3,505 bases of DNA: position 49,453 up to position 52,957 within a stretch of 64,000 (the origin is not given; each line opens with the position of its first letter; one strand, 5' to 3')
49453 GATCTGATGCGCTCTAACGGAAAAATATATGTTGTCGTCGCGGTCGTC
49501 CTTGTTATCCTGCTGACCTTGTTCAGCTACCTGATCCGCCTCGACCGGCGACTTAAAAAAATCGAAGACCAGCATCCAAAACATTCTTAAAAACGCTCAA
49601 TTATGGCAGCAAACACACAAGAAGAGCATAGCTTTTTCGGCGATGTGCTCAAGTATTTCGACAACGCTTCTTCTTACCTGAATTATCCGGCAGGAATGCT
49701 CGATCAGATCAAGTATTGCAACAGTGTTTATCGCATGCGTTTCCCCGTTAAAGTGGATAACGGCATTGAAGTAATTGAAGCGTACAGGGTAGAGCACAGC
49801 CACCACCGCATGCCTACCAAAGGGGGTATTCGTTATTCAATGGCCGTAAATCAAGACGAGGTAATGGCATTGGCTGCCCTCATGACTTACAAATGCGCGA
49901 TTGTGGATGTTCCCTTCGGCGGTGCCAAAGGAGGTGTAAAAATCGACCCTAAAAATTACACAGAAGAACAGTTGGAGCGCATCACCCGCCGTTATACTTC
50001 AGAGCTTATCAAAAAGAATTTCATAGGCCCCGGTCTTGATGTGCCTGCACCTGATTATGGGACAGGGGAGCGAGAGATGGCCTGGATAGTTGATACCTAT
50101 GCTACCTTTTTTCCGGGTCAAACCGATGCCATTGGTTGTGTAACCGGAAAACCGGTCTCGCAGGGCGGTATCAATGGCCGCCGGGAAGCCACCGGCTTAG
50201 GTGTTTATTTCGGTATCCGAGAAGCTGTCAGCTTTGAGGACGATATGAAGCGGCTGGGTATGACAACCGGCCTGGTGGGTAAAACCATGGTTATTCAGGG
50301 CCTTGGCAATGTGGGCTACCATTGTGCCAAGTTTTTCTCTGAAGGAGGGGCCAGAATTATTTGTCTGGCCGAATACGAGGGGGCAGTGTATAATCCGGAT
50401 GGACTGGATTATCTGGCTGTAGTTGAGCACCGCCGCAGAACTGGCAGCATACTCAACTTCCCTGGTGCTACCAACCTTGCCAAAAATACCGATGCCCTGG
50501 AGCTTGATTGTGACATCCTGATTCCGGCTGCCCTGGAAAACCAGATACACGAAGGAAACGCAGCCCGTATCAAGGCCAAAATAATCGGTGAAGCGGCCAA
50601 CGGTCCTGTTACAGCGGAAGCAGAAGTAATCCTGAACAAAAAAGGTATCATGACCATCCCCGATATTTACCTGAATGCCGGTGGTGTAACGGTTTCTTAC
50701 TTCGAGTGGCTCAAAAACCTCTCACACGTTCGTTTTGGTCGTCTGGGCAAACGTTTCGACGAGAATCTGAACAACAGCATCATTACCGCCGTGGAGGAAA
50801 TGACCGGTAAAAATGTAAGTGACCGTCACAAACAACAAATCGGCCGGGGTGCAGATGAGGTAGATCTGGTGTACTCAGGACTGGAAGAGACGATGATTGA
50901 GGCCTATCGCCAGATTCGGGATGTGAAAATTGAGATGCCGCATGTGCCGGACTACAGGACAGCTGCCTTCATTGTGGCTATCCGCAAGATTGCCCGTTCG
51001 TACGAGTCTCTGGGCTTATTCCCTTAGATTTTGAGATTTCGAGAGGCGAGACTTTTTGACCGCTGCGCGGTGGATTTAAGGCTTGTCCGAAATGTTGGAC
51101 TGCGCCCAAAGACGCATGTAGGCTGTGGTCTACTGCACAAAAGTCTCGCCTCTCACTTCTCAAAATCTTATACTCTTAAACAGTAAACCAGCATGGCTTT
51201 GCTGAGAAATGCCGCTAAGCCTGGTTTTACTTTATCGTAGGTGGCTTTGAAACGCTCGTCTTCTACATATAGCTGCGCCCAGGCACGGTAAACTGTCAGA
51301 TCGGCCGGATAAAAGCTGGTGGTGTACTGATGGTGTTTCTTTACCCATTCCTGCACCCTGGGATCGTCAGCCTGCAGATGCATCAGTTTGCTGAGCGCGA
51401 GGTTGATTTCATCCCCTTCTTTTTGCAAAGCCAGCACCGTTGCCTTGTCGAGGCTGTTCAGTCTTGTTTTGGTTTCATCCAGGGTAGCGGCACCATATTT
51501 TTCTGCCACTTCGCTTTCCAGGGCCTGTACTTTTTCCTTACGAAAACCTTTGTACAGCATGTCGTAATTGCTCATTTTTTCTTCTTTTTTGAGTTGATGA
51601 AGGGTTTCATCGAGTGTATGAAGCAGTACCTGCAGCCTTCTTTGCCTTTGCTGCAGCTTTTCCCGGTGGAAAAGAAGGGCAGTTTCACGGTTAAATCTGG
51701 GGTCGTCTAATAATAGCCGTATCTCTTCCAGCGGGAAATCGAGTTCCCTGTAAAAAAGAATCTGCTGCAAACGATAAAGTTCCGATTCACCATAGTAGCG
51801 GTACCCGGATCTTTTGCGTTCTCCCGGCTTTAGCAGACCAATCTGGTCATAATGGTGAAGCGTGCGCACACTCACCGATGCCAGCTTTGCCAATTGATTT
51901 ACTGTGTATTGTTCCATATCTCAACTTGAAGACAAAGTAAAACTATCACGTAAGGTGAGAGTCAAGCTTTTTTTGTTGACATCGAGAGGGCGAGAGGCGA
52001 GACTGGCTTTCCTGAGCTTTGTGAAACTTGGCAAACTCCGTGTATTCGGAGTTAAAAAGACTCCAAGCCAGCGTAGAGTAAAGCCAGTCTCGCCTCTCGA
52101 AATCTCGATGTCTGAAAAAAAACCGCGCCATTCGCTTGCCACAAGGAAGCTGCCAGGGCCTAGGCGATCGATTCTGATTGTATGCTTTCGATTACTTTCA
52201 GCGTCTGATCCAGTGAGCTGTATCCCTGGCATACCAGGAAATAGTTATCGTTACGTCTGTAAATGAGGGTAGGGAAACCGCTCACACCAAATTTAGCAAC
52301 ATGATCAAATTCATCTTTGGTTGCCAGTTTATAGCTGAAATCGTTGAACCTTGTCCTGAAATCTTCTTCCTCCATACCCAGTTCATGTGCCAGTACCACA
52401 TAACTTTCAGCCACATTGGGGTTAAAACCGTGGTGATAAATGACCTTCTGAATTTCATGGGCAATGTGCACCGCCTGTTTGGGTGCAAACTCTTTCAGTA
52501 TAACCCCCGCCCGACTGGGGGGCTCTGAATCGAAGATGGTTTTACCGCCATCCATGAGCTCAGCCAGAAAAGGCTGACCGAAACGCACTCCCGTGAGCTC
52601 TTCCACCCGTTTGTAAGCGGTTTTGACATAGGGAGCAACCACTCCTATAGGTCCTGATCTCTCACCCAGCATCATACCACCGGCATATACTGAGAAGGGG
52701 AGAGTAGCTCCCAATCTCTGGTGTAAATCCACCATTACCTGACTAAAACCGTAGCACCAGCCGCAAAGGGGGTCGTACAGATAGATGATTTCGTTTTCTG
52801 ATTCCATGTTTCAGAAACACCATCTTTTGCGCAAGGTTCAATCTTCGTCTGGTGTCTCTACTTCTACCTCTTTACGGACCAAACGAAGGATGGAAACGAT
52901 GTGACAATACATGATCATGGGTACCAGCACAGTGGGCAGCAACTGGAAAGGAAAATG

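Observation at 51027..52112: MITE/REP-like inverted-repeat element family (core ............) bracketing merR, with a third partial copy at 24.9 kb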

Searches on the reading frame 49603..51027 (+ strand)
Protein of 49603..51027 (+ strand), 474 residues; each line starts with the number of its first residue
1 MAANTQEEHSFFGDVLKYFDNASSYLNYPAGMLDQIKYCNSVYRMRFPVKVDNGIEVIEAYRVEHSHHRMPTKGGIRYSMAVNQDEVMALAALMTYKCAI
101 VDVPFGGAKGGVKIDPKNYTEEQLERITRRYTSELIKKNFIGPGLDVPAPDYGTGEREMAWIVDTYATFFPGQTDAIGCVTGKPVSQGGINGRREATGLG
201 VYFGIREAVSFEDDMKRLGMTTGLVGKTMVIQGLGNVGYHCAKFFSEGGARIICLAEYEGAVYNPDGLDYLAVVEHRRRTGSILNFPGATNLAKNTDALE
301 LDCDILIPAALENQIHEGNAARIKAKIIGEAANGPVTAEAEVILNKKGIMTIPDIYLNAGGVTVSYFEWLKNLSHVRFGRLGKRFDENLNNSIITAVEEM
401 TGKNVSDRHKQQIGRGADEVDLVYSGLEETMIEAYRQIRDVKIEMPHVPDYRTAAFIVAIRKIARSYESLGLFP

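Call 19: list_cluster_members(proteins=[P0001, P0005, window:49603-51027:+])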
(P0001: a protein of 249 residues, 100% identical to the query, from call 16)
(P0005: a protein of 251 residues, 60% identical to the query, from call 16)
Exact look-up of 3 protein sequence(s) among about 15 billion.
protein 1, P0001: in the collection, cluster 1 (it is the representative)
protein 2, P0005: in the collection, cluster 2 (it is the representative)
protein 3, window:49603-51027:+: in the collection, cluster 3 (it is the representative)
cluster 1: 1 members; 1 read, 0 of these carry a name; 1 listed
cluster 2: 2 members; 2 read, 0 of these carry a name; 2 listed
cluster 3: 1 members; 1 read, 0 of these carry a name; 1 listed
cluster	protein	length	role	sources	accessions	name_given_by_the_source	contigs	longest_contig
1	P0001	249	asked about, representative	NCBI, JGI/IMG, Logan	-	-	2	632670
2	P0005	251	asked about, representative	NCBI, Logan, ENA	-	-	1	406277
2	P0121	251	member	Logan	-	-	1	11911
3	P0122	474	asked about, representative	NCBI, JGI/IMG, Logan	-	-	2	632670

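Call 73: find_encoding_contigs(protein=window:49603-51027:+, flank=3000, max_places=10)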
Protein window:49603-51027:+ (474 aa): 3 contigs read that carry it; 1 place shown.
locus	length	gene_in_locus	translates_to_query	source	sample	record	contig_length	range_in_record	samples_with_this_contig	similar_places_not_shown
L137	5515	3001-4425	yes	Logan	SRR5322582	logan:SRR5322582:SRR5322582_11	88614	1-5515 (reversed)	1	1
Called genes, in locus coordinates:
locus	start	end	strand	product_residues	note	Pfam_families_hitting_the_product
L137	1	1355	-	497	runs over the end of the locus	PF00289:Biotin_carb_N, PF02222:ATP-grasp, PF02786:CPSase_L_D2, PF07478:Dala_Dala_lig_C, PF02785:Biotin_carb_C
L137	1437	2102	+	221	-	-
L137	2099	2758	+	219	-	PF01578:Cytochrom_C_asm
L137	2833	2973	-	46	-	-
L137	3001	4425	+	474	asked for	PF02812:ELFV_dehydrog_N, PF00208:ELFV_dehydrog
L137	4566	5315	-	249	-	PF00376:MerR, PF13411:MerR_1, PF09278:MerR-DNA-bind, PF07739:TipAS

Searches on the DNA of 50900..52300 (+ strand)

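Call 14: search_rna_families(source=window, start=50900, end=52300, threshold=evalue, max_evalue=10)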
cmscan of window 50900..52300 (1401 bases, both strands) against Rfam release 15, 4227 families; matches with E-value up to 10: 5.
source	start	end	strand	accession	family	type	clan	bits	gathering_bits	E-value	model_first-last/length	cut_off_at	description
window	51982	52108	-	RF03598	MIR6024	Gene; miRNA;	-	27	72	0.0062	1-99/99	no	MIR6024 microRNA precursor family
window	51982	52110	+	RF04118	MIR9481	Gene; miRNA;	-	26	130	0.0084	1-135/135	no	MIR9481 microRNA precursor family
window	51961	52127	-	RF04127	MIR8007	Gene; miRNA;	-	21.6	195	0.21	1-226/226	no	MIR8007 microRNA precursor family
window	51291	51379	-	RF00301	snoZ256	Gene; snRNA; snoRNA; CD-box;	-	17.1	50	2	1-94/94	no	Small nucleolar RNA Z256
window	51652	51763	-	RF01497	ALIL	Cis-reg;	-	14.1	50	0.73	1-117/117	no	ALIL pseudoknot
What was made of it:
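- On Any Rfam RNA family: The E-value mode on 50900-52300 gives only plant miRNA-precursor models at 22-27 bits, against thresholds of 72-195 (call 14).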

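Call 49: search_dna_similar(query=window:51960-52130:+, collection=plasmids, mode=distant, max_evalue=0.01, max_rows=10)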
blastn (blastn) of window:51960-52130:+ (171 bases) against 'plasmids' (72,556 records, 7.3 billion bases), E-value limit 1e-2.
No match.

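Call 50: search_dna_similar(query=window:51015-51180:+, collection=plasmids, mode=distant, max_evalue=0.01, max_rows=10)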
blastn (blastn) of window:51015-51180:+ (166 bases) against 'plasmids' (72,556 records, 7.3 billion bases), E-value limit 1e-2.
No match.
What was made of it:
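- Tried and rejected: No hits (calls 49, 50).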

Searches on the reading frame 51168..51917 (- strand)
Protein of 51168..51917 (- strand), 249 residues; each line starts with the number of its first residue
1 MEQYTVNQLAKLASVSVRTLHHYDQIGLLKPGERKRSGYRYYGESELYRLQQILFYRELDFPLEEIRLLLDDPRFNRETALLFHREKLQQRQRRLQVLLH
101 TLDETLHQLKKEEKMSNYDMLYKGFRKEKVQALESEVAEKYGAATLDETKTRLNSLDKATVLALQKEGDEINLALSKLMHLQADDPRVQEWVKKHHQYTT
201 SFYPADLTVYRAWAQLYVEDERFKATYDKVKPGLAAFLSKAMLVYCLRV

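Call 12: find_encoding_contigs(protein=window:51168-51917:-, flank=10000, max_places=10)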
Protein window:51168-51917:- (249 aa): 3 contigs read that carry it; 1 place shown.
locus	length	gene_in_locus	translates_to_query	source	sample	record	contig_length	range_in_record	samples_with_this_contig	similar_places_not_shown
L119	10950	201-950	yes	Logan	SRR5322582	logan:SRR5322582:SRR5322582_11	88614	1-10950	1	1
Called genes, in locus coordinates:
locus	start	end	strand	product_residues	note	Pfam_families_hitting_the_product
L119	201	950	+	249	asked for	PF00376:MerR, PF13411:MerR_1, PF09278:MerR-DNA-bind, PF07739:TipAS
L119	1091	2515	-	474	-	PF02812:ELFV_dehydrog_N, PF00208:ELFV_dehydrog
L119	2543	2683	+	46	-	-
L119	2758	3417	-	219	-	PF01578:Cytochrom_C_asm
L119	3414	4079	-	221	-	-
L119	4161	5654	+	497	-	PF00289:Biotin_carb_N, PF02222:ATP-grasp, PF02786:CPSase_L_D2, PF07478:Dala_Dala_lig_C, PF02785:Biotin_carb_C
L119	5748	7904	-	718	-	PF10459:Peptidase_S46, PF00089:Trypsin (faint), PF13365:Trypsin_2 (faint)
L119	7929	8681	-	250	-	PF01553:Acyltransferase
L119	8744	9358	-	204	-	PF12099:DUF3575 (weak)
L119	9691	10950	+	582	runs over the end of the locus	PF07719:TPR_2 (faint), PF03572:Peptidase_S41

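Call 16: find_homologous_proteins(query=window:51168-51917:-, max_evalue=1e-20)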
Query window:51168-51917:- (249 aa): 6528 proteins with E <= 1e-20 among 8000 candidates; the best 120 are listed.
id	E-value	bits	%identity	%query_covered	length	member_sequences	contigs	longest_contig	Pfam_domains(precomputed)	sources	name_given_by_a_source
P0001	3.1e-158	542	100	100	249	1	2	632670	PF00376.30,PF13411.13,PF09278.18,PF07739.19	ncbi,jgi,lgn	-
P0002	9.2e-97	341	64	99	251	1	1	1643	PF00376.30,PF13411.13,PF09278.18,PF07739.19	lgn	-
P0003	2.3e-92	327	62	99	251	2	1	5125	PF00376.30,PF13411.13,PF07739.19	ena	-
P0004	3.3e-91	323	60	99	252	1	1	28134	PF00376.30,PF13411.13,PF09278.18,PF07739.19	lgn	-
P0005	1.9e-90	321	60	99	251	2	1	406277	PF00376.30,PF13411.13,PF09278.18,PF07739.19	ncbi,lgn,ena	-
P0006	6.7e-72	260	51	99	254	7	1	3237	PF00376.30,PF13411.13,PF09278.18,PF07739.19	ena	-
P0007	2.2e-71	258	51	100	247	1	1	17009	PF00376.30,PF13411.13,PF07739.19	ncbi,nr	ncbi:MAG: MerR family transcriptional regulator [Bacteroidia bacterium]|nr:MerR family transcription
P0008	3.2e-71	258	50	99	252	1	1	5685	PF00376.30,PF13411.13,PF09278.18,PF07739.19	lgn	-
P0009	5.4e-71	257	53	99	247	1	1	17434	PF00376.30,PF13411.13,PF07739.19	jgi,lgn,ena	-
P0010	5.5e-71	257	52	99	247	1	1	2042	PF00376.30,PF13411.13,PF07739.19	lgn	-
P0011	7.6e-71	256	50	99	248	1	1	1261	PF00376.30,PF13411.13,PF09278.18,PF07739.19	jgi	jgi:DNA-binding transcriptional MerR regulator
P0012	2.1e-70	255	53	99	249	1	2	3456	PF00376.30,PF13411.13,PF07739.19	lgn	-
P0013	2.4e-70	255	53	100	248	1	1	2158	PF00376.30,PF13411.13,PF07739.19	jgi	jgi:DNA-binding transcriptional MerR regulator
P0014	7.4e-70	253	50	99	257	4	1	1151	PF00376.30,PF13411.13,PF09278.18,PF07739.19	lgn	-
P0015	1.2e-69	253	52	99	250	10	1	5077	PF00376.30,PF13411.13,PF09278.18,PF07739.19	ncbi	ncbi:MAG TPA: MerR family transcriptional regulator [Flavipsychrobacter sp.]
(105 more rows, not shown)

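Call 17: find_encoding_contigs(protein=P0005, flank=10000, max_places=4)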
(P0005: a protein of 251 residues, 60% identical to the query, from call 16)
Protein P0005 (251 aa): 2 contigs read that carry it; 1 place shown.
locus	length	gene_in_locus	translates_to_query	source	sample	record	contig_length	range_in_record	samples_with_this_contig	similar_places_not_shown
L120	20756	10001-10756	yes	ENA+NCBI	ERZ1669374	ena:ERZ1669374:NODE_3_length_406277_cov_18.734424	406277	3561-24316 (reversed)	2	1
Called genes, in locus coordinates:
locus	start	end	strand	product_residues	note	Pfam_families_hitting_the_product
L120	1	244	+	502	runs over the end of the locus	PF03853:YjeF_N, PF01256:Carb_kinase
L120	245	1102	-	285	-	PF02737:3HCDH_N, PF00725:3HCDH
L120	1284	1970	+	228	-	PF00440:TetR_N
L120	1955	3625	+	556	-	PF00664:ABC_membrane, PF00005:ABC_tran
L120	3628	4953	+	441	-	PF25935:BSH_LcnD (faint)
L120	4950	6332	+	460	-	PF02321:OEP (faint)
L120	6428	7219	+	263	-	PF00106:adh_short, PF08659:KR, PF13561:adh_short_C2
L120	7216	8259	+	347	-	PF13669:Glyoxalase_4 (faint), PF00903:Glyoxalase (weak)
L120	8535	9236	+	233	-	-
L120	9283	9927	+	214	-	PF01323:DSBA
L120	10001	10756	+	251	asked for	PF00376:MerR, PF13411:MerR_1, PF09278:MerR-DNA-bind, PF07739:TipAS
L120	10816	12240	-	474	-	PF02812:ELFV_dehydrog_N, PF00208:ELFV_dehydrog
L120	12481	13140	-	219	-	PF01578:Cytochrom_C_asm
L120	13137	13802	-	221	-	PF03379:CcmB (weak)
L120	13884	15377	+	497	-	PF00289:Biotin_carb_N, PF02222:ATP-grasp, PF02786:CPSase_L_D2, PF07478:Dala_Dala_lig_C, PF02785:Biotin_carb_C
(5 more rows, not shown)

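Call 18: find_encoding_contigs(protein=P0004, flank=10000, max_places=4)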
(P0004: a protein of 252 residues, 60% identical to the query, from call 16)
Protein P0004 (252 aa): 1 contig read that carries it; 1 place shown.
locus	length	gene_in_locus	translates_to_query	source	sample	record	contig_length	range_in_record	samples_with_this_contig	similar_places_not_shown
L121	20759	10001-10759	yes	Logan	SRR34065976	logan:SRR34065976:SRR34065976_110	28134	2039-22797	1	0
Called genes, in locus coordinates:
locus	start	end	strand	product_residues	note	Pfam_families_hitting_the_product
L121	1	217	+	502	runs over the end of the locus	PF03853:YjeF_N, PF01256:Carb_kinase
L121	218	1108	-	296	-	PF01210:NAD_Gly3P_dh_N (faint), PF02737:3HCDH_N, PF00725:3HCDH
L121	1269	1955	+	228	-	PF00440:TetR_N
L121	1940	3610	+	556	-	PF00664:ABC_membrane, PF00005:ABC_tran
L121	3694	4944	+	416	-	-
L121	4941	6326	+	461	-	PF02321:OEP (faint)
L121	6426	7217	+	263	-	PF00106:adh_short, PF08659:KR, PF23441:SDR, PF13561:adh_short_C2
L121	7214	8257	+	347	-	PF13669:Glyoxalase_4 (faint), PF00903:Glyoxalase (weak)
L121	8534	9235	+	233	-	-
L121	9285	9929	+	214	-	PF01323:DSBA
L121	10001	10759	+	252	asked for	PF00376:MerR, PF13411:MerR_1, PF09278:MerR-DNA-bind (weak), PF07739:TipAS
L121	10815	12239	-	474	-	PF02812:ELFV_dehydrog_N, PF00208:ELFV_dehydrog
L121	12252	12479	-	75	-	PF20077:CcmD_alt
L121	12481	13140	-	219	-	PF01578:Cytochrom_C_asm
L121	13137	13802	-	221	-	-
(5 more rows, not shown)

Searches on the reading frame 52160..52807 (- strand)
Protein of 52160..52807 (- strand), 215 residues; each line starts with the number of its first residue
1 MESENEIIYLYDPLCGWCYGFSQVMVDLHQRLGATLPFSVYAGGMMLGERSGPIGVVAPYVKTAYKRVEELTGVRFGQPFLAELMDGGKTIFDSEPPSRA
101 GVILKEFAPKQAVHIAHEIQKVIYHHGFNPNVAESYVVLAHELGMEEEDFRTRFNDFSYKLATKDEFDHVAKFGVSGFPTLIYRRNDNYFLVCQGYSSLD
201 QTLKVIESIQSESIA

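Call 44: find_encoding_contigs(protein=window:52160-52807:-, flank=10000, max_places=10)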
Protein window:52160-52807:- (215 aa): 3 contigs read that carry it; 2 places shown.
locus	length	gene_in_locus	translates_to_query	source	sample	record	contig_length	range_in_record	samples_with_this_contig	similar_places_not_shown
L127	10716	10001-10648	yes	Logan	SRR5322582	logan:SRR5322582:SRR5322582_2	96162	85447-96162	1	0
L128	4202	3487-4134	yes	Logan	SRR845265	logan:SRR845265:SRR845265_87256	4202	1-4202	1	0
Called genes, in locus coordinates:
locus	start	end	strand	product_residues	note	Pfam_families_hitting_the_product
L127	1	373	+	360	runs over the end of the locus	PF13439:Glyco_transf_4 (weak), PF00534:Glycos_transf_1 (weak)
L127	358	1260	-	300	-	PF00535:Glycos_transf_2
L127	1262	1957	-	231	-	PF00005:ABC_tran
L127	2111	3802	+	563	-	PF07719:TPR_2 (faint)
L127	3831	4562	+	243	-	PF08239:SH3_3, PF18348:SH3_16, PF00877:NLPC_P60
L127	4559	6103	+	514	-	PF03853:YjeF_N, PF01256:Carb_kinase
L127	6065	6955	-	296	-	PF01210:NAD_Gly3P_dh_N (weak), PF02737:3HCDH_N, PF00725:3HCDH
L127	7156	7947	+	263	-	PF00106:adh_short, PF01370:Epimerase (weak), PF08659:KR, PF23441:SDR (weak), PF13561:adh_short_C2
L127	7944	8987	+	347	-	PF13669:Glyoxalase_4 (faint), PF00903:Glyoxalase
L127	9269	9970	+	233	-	-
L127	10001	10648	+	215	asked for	PF01323:DSBA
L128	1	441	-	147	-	?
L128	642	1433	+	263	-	PF00106:adh_short, PF01370:Epimerase (weak), PF08659:KR, PF23441:SDR (weak), PF13561:adh_short_C2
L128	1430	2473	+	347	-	PF13669:Glyoxalase_4 (faint), PF00903:Glyoxalase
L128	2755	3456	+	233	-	-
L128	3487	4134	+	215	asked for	PF01323:DSBA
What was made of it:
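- Tried and rejected: Attempts to see the JGI contig of the same strain across merR (calls 12, 44, 73).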
